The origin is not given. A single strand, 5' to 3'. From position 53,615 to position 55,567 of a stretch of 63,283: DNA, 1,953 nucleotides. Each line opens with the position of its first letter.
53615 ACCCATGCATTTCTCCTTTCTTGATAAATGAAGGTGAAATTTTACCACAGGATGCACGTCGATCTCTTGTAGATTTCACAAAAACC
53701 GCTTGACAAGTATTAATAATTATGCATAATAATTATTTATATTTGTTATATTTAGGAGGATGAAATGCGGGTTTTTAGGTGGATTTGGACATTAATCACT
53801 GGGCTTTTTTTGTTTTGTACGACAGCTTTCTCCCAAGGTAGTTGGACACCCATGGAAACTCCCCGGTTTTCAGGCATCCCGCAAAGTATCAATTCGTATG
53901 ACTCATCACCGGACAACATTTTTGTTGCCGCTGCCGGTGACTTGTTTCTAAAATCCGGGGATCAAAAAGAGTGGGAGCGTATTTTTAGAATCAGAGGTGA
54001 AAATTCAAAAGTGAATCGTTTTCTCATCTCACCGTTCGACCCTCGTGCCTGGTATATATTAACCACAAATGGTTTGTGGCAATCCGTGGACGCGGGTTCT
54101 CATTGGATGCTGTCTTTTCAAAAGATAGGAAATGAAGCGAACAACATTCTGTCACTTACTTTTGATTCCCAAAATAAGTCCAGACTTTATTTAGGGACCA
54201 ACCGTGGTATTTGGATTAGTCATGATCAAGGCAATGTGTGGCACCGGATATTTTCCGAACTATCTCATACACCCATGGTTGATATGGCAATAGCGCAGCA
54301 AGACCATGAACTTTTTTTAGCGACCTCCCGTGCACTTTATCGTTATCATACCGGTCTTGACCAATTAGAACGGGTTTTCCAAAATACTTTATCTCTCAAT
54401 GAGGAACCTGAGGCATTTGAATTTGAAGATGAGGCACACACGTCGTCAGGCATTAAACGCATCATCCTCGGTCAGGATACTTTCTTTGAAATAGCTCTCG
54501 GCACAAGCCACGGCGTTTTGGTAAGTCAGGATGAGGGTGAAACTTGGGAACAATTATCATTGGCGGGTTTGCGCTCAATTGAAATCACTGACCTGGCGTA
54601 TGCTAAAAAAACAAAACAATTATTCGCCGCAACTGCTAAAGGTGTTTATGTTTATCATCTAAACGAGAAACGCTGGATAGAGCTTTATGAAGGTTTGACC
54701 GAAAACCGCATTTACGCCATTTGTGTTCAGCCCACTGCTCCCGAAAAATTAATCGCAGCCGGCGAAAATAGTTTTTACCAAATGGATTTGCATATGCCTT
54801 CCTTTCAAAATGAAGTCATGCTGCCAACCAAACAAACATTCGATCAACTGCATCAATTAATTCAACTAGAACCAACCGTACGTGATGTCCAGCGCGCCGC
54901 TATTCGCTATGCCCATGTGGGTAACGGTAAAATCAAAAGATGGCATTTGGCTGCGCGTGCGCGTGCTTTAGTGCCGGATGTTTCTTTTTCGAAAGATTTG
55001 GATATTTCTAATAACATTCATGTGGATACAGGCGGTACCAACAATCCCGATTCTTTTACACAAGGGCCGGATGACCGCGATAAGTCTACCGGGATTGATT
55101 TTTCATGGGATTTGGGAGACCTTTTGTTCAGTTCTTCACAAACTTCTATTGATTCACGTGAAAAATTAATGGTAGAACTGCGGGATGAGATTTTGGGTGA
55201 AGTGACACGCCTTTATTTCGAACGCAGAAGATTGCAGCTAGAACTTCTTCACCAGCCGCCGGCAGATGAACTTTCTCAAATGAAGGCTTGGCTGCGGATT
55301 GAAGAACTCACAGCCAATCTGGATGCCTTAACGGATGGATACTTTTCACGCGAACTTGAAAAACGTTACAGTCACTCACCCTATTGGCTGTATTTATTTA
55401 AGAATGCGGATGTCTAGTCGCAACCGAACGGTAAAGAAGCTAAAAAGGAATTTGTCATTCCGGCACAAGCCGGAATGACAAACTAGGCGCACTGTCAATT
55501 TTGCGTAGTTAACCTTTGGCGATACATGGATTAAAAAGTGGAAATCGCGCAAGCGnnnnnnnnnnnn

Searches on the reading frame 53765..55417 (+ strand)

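Call 84: search_protein_families(library=pfam, proteins=[window:53765-55417:+], max_evalue=0.001)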
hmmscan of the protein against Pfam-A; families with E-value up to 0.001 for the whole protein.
window:53765-55417:+ (550 aa): 2 families
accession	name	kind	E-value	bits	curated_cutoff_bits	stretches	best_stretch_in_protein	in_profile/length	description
PF15902.12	Sortilin-Vps10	-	5.8e-12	45.6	33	2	104-189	3-88/446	Sortilin, neurotensin receptor 3,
PF14870.12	PSII_BNR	-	0.00028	20.7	27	0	54-194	162-302/303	Photosynthesis system II assembly factor YCF48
